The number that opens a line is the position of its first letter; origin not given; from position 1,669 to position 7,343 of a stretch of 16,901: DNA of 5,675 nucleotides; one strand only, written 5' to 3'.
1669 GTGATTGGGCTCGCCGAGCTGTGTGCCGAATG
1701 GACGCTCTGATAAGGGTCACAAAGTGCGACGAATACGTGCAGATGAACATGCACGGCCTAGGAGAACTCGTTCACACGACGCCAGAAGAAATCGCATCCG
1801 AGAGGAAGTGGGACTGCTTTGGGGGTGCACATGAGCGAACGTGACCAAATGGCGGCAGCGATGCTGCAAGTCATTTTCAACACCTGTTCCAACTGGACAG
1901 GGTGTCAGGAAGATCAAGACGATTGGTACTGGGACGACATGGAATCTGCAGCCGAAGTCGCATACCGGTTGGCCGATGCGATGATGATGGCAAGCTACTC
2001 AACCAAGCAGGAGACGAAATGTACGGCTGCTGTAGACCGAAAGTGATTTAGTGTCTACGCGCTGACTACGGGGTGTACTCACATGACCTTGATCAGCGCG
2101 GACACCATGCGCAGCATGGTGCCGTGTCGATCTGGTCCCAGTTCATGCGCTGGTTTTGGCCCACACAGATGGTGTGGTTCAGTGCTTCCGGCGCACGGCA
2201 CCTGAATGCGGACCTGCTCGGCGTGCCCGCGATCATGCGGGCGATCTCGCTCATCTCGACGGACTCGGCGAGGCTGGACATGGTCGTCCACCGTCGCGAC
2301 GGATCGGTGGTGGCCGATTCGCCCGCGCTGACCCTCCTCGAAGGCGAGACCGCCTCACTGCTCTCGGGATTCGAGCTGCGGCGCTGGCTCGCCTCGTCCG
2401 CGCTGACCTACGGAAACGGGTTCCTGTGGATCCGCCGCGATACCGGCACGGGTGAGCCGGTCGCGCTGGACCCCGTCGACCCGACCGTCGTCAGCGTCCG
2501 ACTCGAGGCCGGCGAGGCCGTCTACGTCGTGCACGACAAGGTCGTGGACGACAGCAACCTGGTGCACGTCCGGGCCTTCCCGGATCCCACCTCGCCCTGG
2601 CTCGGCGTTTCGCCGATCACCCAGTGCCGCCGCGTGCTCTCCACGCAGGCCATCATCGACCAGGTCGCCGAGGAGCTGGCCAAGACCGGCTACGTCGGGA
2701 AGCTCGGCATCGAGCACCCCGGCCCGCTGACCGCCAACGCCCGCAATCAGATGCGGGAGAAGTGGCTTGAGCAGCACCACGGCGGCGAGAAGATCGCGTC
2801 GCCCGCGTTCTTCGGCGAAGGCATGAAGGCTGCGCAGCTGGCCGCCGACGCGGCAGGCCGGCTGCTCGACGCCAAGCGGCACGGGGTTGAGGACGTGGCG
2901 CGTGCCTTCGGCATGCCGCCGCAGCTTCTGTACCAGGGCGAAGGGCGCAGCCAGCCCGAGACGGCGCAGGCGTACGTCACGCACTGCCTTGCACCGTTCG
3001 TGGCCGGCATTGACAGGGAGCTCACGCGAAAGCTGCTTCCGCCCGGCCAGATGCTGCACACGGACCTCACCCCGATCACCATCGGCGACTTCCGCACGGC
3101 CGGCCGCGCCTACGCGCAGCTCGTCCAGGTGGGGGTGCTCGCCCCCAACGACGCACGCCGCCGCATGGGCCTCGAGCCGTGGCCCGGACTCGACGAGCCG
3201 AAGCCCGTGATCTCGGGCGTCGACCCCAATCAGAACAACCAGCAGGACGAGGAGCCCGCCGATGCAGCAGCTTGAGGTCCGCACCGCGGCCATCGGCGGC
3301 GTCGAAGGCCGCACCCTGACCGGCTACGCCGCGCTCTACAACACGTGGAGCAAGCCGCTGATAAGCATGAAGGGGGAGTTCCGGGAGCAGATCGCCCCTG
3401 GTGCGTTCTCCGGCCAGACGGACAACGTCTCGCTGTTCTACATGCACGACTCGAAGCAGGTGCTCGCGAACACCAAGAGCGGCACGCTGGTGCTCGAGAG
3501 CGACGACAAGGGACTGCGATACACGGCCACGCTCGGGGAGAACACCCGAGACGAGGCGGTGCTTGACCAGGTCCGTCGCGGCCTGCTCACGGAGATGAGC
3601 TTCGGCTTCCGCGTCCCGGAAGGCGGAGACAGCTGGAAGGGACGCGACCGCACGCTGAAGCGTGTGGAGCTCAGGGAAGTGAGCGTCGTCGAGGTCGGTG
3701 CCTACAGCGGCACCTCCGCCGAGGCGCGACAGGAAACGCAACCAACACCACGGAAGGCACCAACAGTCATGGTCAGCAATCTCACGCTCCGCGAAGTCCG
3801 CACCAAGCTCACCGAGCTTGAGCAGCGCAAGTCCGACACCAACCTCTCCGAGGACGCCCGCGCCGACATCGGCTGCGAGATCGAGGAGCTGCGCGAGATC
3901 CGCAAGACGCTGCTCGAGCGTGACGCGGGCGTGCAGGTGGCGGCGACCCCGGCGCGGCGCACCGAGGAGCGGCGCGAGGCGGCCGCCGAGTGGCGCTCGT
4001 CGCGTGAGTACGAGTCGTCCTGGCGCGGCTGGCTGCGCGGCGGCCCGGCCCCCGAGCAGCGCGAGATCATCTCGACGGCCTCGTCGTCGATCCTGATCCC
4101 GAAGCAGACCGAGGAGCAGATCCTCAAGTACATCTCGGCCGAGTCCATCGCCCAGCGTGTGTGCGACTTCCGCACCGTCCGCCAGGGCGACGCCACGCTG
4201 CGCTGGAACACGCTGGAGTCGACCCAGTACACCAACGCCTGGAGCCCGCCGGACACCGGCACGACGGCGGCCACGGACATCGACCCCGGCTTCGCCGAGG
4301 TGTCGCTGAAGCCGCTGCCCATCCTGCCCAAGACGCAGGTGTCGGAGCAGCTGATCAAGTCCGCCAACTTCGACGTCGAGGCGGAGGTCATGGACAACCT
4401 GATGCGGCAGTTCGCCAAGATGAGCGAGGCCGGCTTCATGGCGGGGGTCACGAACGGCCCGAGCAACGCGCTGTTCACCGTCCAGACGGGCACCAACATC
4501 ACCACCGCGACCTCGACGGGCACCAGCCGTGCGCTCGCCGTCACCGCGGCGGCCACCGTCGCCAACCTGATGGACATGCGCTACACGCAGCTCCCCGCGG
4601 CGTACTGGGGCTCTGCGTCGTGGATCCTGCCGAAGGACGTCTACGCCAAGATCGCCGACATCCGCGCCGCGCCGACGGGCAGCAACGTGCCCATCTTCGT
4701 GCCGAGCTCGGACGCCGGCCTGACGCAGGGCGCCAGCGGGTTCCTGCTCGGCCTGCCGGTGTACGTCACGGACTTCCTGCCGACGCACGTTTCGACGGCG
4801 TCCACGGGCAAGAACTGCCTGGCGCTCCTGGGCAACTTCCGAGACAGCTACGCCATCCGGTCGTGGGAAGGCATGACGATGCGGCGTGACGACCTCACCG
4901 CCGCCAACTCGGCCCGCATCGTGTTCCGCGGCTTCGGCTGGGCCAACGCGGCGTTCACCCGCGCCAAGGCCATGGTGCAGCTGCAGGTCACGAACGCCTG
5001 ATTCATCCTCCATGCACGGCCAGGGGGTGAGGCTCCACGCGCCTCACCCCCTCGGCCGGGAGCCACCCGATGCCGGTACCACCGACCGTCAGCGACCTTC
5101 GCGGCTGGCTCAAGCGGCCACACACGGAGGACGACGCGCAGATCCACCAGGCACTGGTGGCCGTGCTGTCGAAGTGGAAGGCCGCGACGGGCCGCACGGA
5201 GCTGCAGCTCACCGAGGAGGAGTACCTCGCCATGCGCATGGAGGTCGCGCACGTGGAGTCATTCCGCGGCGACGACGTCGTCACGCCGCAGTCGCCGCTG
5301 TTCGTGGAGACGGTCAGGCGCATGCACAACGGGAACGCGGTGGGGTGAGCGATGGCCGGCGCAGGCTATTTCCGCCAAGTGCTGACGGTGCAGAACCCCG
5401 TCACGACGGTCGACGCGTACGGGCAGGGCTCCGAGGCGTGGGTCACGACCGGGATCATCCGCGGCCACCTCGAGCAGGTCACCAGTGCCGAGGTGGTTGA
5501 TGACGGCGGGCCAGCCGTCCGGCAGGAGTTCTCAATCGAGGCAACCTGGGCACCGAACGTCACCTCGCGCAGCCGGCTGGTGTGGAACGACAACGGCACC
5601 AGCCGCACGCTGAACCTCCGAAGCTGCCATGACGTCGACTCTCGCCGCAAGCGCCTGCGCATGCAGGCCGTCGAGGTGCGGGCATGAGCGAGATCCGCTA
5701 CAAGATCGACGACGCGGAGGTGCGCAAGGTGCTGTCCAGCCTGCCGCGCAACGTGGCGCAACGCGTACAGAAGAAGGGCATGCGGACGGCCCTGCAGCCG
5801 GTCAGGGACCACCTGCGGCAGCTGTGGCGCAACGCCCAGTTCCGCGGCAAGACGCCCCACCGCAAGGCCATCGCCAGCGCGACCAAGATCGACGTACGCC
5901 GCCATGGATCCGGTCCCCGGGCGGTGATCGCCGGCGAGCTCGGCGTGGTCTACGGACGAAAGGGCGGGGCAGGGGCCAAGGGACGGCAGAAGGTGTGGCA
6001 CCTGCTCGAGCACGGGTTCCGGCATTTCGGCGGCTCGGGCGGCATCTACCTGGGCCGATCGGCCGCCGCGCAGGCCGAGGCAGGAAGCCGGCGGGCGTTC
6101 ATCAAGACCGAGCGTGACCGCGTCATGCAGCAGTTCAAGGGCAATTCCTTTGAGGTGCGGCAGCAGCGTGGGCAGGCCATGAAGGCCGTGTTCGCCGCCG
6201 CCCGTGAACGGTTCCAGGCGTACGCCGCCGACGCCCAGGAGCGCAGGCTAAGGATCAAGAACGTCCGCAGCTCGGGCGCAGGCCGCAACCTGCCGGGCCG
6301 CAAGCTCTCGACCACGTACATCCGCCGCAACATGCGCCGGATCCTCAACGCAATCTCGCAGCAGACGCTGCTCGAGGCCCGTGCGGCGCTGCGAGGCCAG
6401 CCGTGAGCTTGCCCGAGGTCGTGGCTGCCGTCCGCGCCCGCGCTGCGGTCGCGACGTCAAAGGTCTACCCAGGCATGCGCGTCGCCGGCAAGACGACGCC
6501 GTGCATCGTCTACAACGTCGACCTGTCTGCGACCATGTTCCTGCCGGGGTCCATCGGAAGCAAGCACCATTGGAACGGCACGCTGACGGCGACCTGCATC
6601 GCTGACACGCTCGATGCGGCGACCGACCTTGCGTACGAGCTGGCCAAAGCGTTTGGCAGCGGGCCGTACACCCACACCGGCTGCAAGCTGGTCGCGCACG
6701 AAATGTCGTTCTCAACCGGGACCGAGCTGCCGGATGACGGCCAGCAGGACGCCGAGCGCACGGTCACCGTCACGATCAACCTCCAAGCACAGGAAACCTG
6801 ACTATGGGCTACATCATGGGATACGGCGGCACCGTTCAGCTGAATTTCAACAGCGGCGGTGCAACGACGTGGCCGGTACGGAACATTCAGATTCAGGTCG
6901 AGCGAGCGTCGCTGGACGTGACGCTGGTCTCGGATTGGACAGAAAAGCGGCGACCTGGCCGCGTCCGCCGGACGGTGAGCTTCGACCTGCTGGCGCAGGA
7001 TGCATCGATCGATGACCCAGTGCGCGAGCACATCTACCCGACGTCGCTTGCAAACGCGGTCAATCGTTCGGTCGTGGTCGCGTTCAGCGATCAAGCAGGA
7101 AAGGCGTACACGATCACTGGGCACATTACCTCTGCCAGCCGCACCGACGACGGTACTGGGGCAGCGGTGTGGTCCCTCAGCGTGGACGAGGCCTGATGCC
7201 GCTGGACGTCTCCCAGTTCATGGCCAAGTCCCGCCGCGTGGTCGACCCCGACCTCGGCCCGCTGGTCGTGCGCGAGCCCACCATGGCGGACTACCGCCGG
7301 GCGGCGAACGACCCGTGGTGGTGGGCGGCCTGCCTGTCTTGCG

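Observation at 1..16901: Complete circular ~16.77-kb tailed-phage-like genome with a minimal gene set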

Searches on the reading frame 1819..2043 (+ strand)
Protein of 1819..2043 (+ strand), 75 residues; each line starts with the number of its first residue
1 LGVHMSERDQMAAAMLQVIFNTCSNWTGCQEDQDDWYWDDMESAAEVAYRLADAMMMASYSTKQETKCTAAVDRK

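Call 7: search_protein_families(library=pfam, max_evalue=0.01, proteins=[window:1819-2043:+])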
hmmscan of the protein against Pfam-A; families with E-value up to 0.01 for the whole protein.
window:1819-2043:+ (75 aa): 0 families

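Call 10: search_protein_families(library=phrogs, max_evalue=0.01, proteins=[window:1819-2043:+])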
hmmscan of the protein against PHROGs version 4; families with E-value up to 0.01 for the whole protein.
window:1819-2043:+ (75 aa): 3 families
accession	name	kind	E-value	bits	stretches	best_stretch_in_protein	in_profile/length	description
phrog_2201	-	unknown function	3.5e-06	27.9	1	5-63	164-218/226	-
phrog_20565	-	unknown function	0.0035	18.6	0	8-58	24-68/71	-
phrog_37111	-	unknown function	0.0084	17.3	0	4-59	79-127/130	-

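Call 88: search_protein_families(library=padloc, proteins=[window:1819-2043:+], max_evalue=0.001)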
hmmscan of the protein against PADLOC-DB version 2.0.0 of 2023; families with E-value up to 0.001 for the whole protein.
window:1819-2043:+ (75 aa): 0 families

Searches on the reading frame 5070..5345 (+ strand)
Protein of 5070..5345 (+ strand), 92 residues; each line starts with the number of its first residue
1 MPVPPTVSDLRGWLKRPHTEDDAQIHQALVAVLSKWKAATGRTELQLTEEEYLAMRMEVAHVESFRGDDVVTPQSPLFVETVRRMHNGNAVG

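Call 7: search_protein_families(library=pfam, max_evalue=0.01, proteins=[window:5070-5345:+])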
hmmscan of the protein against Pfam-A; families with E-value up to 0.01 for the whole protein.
window:5070-5345:+ (92 aa): 0 families

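Call 10: search_protein_families(library=phrogs, max_evalue=0.01, proteins=[window:5070-5345:+])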
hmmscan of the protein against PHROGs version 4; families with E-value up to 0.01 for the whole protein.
window:5070-5345:+ (92 aa): 0 families

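Call 89: search_protein_families(library=ncbifam, proteins=[window:5070-5345:+], max_evalue=0.05)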
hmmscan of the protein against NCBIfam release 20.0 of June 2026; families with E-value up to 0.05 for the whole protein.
window:5070-5345:+ (92 aa): 0 families

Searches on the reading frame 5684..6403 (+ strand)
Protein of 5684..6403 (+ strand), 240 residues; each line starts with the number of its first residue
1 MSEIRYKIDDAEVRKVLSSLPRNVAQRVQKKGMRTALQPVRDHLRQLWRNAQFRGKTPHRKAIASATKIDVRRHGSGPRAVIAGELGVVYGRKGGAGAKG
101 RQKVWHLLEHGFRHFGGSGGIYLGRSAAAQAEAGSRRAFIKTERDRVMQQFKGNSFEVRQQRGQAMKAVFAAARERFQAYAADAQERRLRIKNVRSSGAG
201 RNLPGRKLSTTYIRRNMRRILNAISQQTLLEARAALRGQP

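Call 7: search_protein_families(library=pfam, max_evalue=0.01, proteins=[window:5684-6403:+])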
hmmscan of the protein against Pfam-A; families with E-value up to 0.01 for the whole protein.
window:5684-6403:+ (240 aa): 0 families

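Call 10: search_protein_families(library=phrogs, max_evalue=0.01, proteins=[window:5684-6403:+])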
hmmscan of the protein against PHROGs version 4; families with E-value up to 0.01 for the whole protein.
window:5684-6403:+ (240 aa): 0 families

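Call 68: search_solved_structures(query=A6, max_evalue=1)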
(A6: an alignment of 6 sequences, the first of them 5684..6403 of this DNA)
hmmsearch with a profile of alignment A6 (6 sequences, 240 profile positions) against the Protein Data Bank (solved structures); distinct sequences matched with E-value up to 1: 2.
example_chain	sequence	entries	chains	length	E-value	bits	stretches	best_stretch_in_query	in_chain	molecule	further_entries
1wpa_A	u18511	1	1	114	0.74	12.7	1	11-67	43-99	Occludin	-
3g7c_A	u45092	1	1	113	0.76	12.7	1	11-67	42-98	Occludin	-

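Call 89: search_protein_families(library=ncbifam, proteins=[window:5684-6403:+], max_evalue=0.05)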
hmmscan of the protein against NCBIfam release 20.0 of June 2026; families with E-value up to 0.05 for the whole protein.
window:5684-6403:+ (240 aa): 0 families

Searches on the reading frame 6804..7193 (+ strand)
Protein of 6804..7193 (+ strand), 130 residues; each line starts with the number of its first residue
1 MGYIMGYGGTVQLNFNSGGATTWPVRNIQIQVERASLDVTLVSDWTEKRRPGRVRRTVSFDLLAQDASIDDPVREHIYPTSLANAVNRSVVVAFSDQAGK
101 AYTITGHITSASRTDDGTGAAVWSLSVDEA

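Call 7: search_protein_families(library=pfam, max_evalue=0.01, proteins=[window:6804-7193:+])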
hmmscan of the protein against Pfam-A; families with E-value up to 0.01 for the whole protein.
window:6804-7193:+ (130 aa): 0 families

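Call 10: search_protein_families(library=phrogs, max_evalue=0.01, proteins=[window:6804-7193:+])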
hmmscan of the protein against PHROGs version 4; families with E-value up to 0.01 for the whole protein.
window:6804-7193:+ (130 aa): 0 families

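Call 37: search_protein_families(library=pfam, alignment_id=A2, max_evalue=0.01)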
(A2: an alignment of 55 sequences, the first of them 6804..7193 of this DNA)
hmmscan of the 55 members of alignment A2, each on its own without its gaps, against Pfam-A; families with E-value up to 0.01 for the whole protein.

A. member 1, window:6804-7193:+ (130 aa): 0 families

B. families by the number of members that match (of 55 scanned): 5 families
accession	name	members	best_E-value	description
PF13385.13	Laminin_G_3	2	0.0051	Concanavalin A-like lectin/glucanases superfamily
PF12708.12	Pect-lyase_RHGA_epim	1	2.6e-10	Rhamnogalacturonase A/epimerase, pectate lyase-like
PF14651.12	Lipocalin_7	1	0.00082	Lipocalin / cytosolic fatty-acid binding protein family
PF12728.13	HTH_17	1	0.00087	Helix-turn-helix domain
PF11945.13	WASH_WAHD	1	0.0096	WAHD domain of WASH complex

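Call 38: search_protein_families(library=phrogs, alignment_id=A2, max_evalue=0.001)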
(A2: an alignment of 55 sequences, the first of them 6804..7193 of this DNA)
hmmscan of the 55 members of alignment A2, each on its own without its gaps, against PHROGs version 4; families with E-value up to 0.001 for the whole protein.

A. member 1, window:6804-7193:+ (130 aa): 0 families

B. families by the number of members that match (of 55 scanned): 19 families
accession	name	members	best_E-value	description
phrog_5939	-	3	1.6e-49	tail protein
phrog_34853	-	3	5.3e-14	-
phrog_32048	-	3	1.6e-06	-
phrog_1419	-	2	9.2e-11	tail protein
phrog_365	-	2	0.00063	tail protein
phrog_18522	-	1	3.2e-11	tail protein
phrog_14558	-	1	9.6e-11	tail spike protein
phrog_7458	-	1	2.2e-10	tail spike protein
phrog_20231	-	1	8.1e-10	tail protein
phrog_13893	-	1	2.7e-09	tail protein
phrog_2234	-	1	8.3e-09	tail spike protein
phrog_1171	-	1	1.4e-06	tail spike protein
phrog_17212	-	1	1.4e-05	pre-neck appendage protein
phrog_15455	-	1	8.6e-05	tail fiber protein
phrog_18162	-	1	0.0001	tail fiber protein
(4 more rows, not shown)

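Call 39: find_homologous_proteins(query=window:6804-7193:+, max_evalue=0.001)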
Query window:6804-7193:+ (130 aa): 82 proteins with E <= 0.001 among 96 candidates.
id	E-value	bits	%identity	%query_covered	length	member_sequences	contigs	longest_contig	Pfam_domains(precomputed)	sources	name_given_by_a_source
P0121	2.4e-73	262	93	100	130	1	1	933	-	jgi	-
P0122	5.0e-73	261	92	100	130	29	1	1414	-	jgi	jgi:hypothetical protein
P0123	6.3e-73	261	92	100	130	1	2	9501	-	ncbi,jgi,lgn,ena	jgi:hypothetical protein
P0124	6.4e-63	228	78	100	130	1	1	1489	-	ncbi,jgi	jgi:hypothetical protein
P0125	1.4e-61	224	81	100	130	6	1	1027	-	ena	-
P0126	2.2e-61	223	76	100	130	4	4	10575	-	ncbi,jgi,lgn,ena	jgi:hypothetical protein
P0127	3.5e-59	216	79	100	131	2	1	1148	-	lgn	-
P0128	1.5e-58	214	93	82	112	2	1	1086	-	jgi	jgi:hypothetical protein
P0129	2.1e-58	214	75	100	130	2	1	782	-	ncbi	-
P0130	6.6e-55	202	70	100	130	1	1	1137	-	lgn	-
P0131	6.7e-55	202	70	100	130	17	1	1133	-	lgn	-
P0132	8.0e-52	193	67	100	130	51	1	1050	-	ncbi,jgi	jgi:hypothetical protein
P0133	1.4e-51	192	67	100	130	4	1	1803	-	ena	-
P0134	5.6e-51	190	65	100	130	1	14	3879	-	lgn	-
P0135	7.5e-51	189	67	100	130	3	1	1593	-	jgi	-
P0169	1.6e-25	108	47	100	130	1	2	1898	PF18906.6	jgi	jgi:hypothetical protein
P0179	8.2e-23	99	44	100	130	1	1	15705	-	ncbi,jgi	ncbi:MAG: hypothetical protein RJB26_1440 [Pseudomonadota bacterium]|jgi:hypothetical protein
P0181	1.5e-22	98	44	99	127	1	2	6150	PF18906.6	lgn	-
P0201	4.6e-18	83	43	99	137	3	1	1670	-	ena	-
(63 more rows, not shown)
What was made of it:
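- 6804..7196 (+): Tail tube protein g09 (130 aa). Orthologs at 42-47% identity (call 39) hit Pfam Phage_tube_2.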

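Call 43: search_protein_families(library=pfam, proteins=[P0169, P0181, P0179, P0201], max_evalue=0.1)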
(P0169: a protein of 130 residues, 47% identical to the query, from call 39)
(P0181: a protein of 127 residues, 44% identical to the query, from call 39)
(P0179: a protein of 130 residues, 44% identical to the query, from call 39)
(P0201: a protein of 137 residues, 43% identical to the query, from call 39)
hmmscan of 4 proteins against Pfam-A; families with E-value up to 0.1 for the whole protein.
P0169 (130 aa): 1 family
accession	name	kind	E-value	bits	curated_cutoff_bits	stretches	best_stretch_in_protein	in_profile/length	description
PF18906.5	Phage_tube_2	-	7.1e-06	26.3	27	1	6-117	159-255/266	Phage tail tube protein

P0181 (127 aa): 2 families
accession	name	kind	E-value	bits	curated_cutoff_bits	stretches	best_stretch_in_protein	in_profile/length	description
PF18906.5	Phage_tube_2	-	5.6e-07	29.9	27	1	8-111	161-253/266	Phage tail tube protein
PF09393.16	DUF2001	-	0.047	14.1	27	1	14-107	19-107/139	Phage tail tube protein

P0179 (130 aa): 2 families
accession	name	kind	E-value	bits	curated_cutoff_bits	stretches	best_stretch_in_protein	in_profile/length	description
PF18906.5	Phage_tube_2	-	5.5e-05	23.4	27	1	6-114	159-252/266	Phage tail tube protein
PF09393.16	DUF2001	-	0.026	15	27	1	5-112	10-110/139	Phage tail tube protein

P0201 (137 aa): 1 family
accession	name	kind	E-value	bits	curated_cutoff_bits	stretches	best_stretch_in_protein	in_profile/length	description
PF18906.5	Phage_tube_2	-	0.01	15.9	27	1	6-97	159-253/266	Phage tail tube protein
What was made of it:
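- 6804..7196 (+): DUF2001, another tail tube family, gives weak hits (call 43).
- On Siphovirus-type (long non-contractile) tail: g09 orthologs hit Pfam Phage_tube_2 above the cutoff (call 43).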

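Call 67: search_solved_structures(query=A3, max_evalue=1)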
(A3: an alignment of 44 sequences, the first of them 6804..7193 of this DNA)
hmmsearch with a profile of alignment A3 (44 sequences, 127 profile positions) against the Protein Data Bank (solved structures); distinct sequences matched with E-value up to 1: 0.

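Call 89: search_protein_families(library=ncbifam, proteins=[window:6804-7193:+], max_evalue=0.05)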
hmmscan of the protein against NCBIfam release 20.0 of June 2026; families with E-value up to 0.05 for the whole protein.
window:6804-7193:+ (130 aa): 0 families
